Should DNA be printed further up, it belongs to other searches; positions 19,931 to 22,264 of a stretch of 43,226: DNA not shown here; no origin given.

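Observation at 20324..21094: C5-cytosine methyltransferase with eight tandem TRD-like modules (possible hyper-multispecific anti-restriction methylase)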

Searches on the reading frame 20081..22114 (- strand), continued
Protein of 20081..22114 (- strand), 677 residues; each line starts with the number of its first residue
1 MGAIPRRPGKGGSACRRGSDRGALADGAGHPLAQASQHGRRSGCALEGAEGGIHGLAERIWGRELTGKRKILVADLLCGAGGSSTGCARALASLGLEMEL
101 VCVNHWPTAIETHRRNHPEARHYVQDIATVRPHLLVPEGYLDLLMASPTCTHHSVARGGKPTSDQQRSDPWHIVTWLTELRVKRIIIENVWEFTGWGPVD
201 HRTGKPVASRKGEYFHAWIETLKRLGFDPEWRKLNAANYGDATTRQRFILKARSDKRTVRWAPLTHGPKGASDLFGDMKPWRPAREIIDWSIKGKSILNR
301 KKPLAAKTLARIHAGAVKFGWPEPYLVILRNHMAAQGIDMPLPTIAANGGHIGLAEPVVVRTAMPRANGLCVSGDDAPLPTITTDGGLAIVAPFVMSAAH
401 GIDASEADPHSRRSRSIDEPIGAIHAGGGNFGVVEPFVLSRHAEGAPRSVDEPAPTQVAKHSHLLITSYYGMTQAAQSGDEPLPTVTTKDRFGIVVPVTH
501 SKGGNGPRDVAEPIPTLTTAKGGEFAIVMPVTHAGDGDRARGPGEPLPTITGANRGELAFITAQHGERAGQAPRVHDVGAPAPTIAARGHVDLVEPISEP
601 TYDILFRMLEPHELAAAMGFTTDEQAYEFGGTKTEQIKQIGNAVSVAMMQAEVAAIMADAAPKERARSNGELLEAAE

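Call 52: find_homologous_proteins(query=A3, max_evalue=1e-10)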
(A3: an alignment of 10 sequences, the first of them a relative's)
Query A3 (10 sequences) (613 aa, profile of the alignment): 5965 proteins with E <= 1e-10 among 8000 candidates; the best 120 are listed.
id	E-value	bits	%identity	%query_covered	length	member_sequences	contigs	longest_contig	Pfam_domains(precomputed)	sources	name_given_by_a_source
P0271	6.0e-244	829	35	96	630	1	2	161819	PF00145.24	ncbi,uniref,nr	ncbi:DNA cytosine methyltransferase [Paenibacillus rhizophilus]|uniref:DNA (cytosine-5-)-methyltrans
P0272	1.5e-240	818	34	96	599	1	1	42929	PF00145.24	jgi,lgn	-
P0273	1.0e-239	815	34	96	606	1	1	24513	PF00145.24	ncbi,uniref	ncbi:DNA cytosine methyltransferase [Paenibacillus cisolokensis]|uniref:DNA cytosine methyltransfera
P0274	7.3e-237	806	31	95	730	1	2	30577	PF00145.24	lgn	-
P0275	9.0e-233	793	33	95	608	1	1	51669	PF00145.24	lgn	-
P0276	2.4e-230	785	-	-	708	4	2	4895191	PF00145.24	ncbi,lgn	ncbi:DNA cytosine methyltransferase [Rhizobium leguminosarum]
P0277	4.1e-230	784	34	91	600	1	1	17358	PF00145.24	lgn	-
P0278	5.6e-229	780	31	96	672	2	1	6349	PF00145.24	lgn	-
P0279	1.5e-228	779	-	-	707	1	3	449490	PF00145.24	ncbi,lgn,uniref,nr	ncbi:DNA cytosine methyltransferase [Rhizobium lentis]|uniref:DNA (cytosine-5-)-methyltransferase n=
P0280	1.9e-226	772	33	96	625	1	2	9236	PF00145.24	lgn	-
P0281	9.7e-226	769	32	97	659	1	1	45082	PF00145.24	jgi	jgi:DNA (cytosine-5)-methyltransferase 1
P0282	1.4e-225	769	33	96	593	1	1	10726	PF00145.24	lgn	-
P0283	2.5e-225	768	32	94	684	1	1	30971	PF00145.24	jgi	jgi:DNA (cytosine-5)-methyltransferase 1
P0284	3.0e-224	764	33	96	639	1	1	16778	PF00145.24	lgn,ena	-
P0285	3.4e-224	764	29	96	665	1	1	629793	PF00145.24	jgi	jgi:DNA (cytosine-5)-methyltransferase 1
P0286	3.5e-224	764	-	-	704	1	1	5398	PF00145.24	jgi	jgi:DNA (cytosine-5)-methyltransferase 1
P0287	5.0e-224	764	39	54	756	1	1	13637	PF00145.24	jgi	jgi:DNA (cytosine-5)-methyltransferase 1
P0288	1.1e-223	763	31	97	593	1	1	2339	PF00145.24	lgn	-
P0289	3.0e-223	761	29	97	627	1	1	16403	PF00145.24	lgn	-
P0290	2.4e-222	758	31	96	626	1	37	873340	PF00145.24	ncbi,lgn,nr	ncbi:TPA: DNA cytosine methyltransferase [Yersinia enterocolitica]|nr:DNA cytosine methyltransferase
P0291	4.4e-222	757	-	-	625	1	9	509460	PF00145.24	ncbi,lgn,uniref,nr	ncbi:DNA cytosine methyltransferase [Yersinia proxima]|uniref:DNA (cytosine-5-)-methyltransferase n=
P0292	3.3e-221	754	30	96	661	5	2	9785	PF00145.24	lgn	-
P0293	5.9e-221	754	32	96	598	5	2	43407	PF00145.24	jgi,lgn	jgi:DNA (cytosine-5)-methyltransferase 1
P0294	1.4e-220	752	31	94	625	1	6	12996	PF00145.24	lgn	-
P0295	1.6e-220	752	32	96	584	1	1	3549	PF00145.24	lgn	-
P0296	2.4e-220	752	-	-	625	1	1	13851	PF00145.24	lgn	-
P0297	7.6e-220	750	36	69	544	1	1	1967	PF00145.24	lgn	-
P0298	1.6e-219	749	30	98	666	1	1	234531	PF00145.24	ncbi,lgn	ncbi:UNVERIFIED_ORG: DNA (cytosine-5)-methyltransferase 1 [Rhizobium esperanzae]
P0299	6.6e-219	747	31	97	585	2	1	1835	PF00145.24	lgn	-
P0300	5.1e-218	744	31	96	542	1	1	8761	PF00145.24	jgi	jgi:DNA (cytosine-5)-methyltransferase 1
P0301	1.0e-217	743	32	97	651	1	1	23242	PF00145.24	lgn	-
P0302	2.0e-216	739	30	90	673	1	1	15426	PF00145.24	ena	-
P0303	2.1e-216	739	33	97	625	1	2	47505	PF00145.24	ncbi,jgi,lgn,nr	ncbi:MAG: C-5 cytosine-specific DNA methylase [Phage 67_12]|nr:MAG: C-5 cytosine-specific DNA methyl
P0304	2.6e-216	738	-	-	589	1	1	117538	PF00145.24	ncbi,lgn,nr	ncbi:DNA cytosine methyltransferase [Yersinia enterocolitica]|nr:DNA cytosine methyltransferase [Yer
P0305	3.4e-216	738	31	95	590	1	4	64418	PF00145.24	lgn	-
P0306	3.4e-216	738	34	94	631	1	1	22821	PF00145.24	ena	-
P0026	6.1e-216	737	52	87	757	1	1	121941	PF00145.24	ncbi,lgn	-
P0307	7.9e-216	737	33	95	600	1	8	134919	PF00145.24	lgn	-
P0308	8.2e-216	737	32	97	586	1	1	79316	PF00145.24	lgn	-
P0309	9.5e-214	730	32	98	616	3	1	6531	PF00145.24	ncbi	ncbi:MAG: DNA cytosine methyltransferase [Syntrophobacteraceae bacterium]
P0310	9.7e-214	730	53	86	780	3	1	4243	PF00145.24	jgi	jgi:DNA (cytosine-5)-methyltransferase 1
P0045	2.9e-213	728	64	100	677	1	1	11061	PF00145.24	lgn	-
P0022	1.2e-211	723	56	100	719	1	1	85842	PF00145.24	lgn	-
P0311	1.4e-211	723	33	85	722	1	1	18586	PF00145.24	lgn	-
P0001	1.4e-211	723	100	100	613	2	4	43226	PF00145.24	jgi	-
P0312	3.7e-211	721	31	98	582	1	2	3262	PF00145.24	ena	-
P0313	3.9e-211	721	-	-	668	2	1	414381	PF00145.24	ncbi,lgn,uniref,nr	ncbi:DNA cytosine methyltransferase [Rhizobium leguminosarum]|uniref:DNA cytosine methyltransferase 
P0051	4.6e-211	721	57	98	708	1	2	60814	PF00145.24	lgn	-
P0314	5.2e-211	721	30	97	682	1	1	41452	PF00145.24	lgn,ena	-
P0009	2.5e-210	718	72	100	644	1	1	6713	PF00145.24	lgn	-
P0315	5.7e-209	714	31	97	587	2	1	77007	PF00145.24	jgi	jgi:DNA (cytosine-5)-methyltransferase 1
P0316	1.1e-208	713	32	95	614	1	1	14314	PF00145.24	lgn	-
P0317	1.2e-208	713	32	97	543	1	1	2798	PF00145.24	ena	-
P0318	2.5e-208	712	33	69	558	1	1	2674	PF00145.24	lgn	-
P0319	2.6e-208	712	32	97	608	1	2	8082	PF00145.24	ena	-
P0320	3.4e-208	711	44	94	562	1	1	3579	PF00145.24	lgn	-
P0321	3.6e-208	711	31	97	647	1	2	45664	PF00145.24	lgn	-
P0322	7.2e-208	710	33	91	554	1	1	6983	PF00145.24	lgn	-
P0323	1.2e-207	710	32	94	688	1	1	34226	PF00145.24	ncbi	-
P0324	1.5e-207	709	36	66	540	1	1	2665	PF00145.24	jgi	jgi:DNA (cytosine-5)-methyltransferase 1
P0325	1.5e-207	709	33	96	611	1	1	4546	PF00145.24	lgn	-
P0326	1.7e-207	709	35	70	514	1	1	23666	PF00145.24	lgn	-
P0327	1.8e-207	709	31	85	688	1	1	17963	PF00145.24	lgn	-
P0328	3.3e-207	708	30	94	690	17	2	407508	PF00145.24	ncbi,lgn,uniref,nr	ncbi:MAG: DNA cytosine methyltransferase [Mesorhizobium sp.]|uniref:DNA cytosine methyltransferase n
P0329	4.9e-207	708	31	84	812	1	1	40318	PF00145.24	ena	-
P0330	1.1e-206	706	33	97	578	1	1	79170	PF00145.24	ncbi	-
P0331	2.3e-206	705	31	95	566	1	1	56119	PF00145.24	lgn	-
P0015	4.3e-206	704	68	100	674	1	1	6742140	PF00145.24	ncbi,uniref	ncbi:DNA cytosine methyltransferase [Methylobacterium sp. ID0610]|uniref:DNA cytosine methyltransfer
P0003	4.7e-206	704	66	100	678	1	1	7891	PF00145.24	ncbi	-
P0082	7.6e-206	704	50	96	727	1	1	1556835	PF00145.24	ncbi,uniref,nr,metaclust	ncbi:DNA cytosine methyltransferase [Bradyrhizobium embrapense]|uniref:DNA cytosine methyltransferas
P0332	1.2e-205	703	32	97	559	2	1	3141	PF00145.24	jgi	jgi:DNA (cytosine-5)-methyltransferase 1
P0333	2.0e-205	702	32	95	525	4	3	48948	PF00145.24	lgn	-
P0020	2.2e-205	702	70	99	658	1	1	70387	PF00145.24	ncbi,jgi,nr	ncbi:MAG: cytosine-specific methylase [Microvirga sp.]|jgi:DNA (cytosine-5)-methyltransferase 1|nr:c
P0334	2.7e-205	702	31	96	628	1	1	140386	PF00145.24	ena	-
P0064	2.8e-205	702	55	99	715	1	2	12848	PF00145.24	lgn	-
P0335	2.9e-205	702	32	95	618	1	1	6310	PF00145.24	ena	-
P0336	3.0e-205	702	29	95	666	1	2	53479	PF00145.24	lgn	-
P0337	7.2e-205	700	32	96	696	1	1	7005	PF00145.24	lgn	-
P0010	1.1e-204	700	70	100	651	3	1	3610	PF00145.24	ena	-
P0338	1.2e-204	700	32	90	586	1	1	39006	PF00145.24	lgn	-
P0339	1.8e-204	699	-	-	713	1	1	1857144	PF00145.24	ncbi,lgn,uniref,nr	ncbi:DNA cytosine methyltransferase [Pseudomonas sp. Larv2_ips]|uniref:DNA cytosine methyltransferas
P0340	2.0e-204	699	29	96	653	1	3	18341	PF00145.24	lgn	-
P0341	2.1e-204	699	31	95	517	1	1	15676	PF00145.24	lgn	-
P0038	2.2e-204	699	61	97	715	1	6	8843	PF00145.24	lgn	-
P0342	2.3e-204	699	-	-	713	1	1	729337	PF00145.24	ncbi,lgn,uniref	ncbi:DNA cytosine methyltransferase [Pseudomonas antarctica]|uniref:DNA cytosine methyltransferase n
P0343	2.6e-204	699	34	97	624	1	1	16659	PF00145.24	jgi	jgi:DNA (cytosine-5)-methyltransferase 1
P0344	2.6e-204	699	31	95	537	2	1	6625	PF00145.24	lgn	-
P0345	2.9e-204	698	-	-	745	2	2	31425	PF00145.24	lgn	-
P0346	2.9e-204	698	-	-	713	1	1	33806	PF00145.24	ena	-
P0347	2.9e-204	698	32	95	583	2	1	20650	PF00145.24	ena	-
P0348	3.0e-204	698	29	97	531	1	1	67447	PF00145.24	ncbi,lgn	-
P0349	3.4e-204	698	-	-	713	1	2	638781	PF00145.24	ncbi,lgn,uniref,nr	ncbi:DNA cytosine methyltransferase [Pseudomonas fluorescens]|uniref:DNA cytosine methyltransferase 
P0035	3.9e-204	698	71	99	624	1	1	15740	PF00145.24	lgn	-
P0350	4.3e-204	698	-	-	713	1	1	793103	PF00145.24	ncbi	ncbi:DNA cytosine methyltransferase [Pseudomonas fluorescens]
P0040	5.1e-204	698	72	97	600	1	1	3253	PF00145.24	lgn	-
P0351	5.9e-204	697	32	98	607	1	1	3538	PF00145.24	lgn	-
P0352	1.1e-203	696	30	94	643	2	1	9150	PF00145.24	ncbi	-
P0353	1.1e-203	696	31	97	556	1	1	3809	PF00145.24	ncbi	-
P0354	1.1e-203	696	34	85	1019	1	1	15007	PF07591.16,PF00145.24,PF14528.12,PF13403.12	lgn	-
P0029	1.6e-203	696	64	97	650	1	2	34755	PF00145.24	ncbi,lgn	-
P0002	1.7e-203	696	69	97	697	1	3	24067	PF00145.24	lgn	-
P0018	2.7e-203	695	61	98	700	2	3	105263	PF00145.24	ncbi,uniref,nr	ncbi:DNA cytosine methyltransferase [Methylobacterium haplocladii]|uniref:DNA cytosine methyltransfe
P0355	2.9e-203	695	-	-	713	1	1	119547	PF00145.24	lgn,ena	-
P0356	3.4e-203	695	32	95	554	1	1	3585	PF00145.24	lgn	-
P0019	5.2e-203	694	55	99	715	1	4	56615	PF00145.24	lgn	-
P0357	5.9e-203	694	31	96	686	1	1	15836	PF00145.24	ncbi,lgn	-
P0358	6.9e-203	694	34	68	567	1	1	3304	PF00145.24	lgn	-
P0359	9.1e-203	693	32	96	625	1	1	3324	PF00145.24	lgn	-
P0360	1.0e-202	693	34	96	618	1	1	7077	PF00145.24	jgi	jgi:DNA (cytosine-5)-methyltransferase 1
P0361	1.1e-202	693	-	-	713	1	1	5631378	PF00145.24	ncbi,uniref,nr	ncbi:DNA cytosine methyltransferase [Pseudomonas sp. FP2254]|uniref:DNA cytosine methyltransferase n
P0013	1.2e-202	693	61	99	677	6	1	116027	PF00145.24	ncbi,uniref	ncbi:MAG: DNA cytosine methyltransferase [Methylorubrum rhodinum]|uniref:DNA cytosine methyltransfer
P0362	1.5e-202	693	32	95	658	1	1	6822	PF00145.24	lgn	-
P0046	1.6e-202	693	58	86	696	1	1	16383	PF00145.24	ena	-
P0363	2.1e-202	692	31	95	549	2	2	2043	PF00145.24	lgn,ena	-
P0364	2.4e-202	692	35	86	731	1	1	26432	PF00145.24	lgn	-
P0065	2.6e-202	692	68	96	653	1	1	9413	PF00145.24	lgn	-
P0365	2.6e-202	692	-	-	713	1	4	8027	PF00145.24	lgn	-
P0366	5.1e-202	691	31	95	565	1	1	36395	PF00145.24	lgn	-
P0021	5.1e-202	691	71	97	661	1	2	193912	PF00145.24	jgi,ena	jgi:DNA (cytosine-5)-methyltransferase 1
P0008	6.4e-202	691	71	99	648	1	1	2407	PF00145.24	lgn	-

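Call 65: predict_structure(alignment_id=A4)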
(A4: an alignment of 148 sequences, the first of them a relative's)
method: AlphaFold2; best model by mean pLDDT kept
length: 613 residues; sequences in the alignment: 148
mean_pLDDT: 70.0   pTM: 0.61
mean pLDDT of the five models: 70.0, 69.7, 69.5, 68.6, 67.7
residues with pLDDT >= 90: 257; 70-90: 57; 50-70: 107; < 50: 192
segments of 3 or more residues with pLDDT < 50: 285-333, 362-372, 397-413, 417-419, 421-443, 450-477, 482-535
pLDDT, mean of each block of 10 residues (from residue 1): 87 95 98 98 97 98 95 98 80 61 88 98 96 90 93 98 98 97 97 97 87 91 93 91 92 74 53 60 42 35 30 33 34 51 67 59 41 57 67 49 33 49 37 34 51 35 34 49 41 31 38 42 37 57 94 94 96 95 98 94 68 68
secondary structure, 60 per line:
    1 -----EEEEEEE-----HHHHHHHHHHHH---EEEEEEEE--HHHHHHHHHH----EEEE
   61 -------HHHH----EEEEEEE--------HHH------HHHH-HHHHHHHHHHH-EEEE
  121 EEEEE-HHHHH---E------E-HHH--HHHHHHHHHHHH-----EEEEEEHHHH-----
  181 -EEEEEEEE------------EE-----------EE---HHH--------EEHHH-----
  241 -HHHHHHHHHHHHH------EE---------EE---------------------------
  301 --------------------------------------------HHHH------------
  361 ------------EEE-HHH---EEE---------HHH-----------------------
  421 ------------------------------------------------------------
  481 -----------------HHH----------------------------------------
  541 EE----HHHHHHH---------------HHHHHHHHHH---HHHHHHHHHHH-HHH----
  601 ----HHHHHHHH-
elements in order: E6-12 H18-29 E33-40 H43-52 E57-60 H68-71 E76-82 H100-103 H105-115 E117-125 H127-131 H149-160 E166-171 H172-175 E182-189 H242-254 H345-348 E373-375 E383-385 H547-553 H569-578 H582-592 H605-612
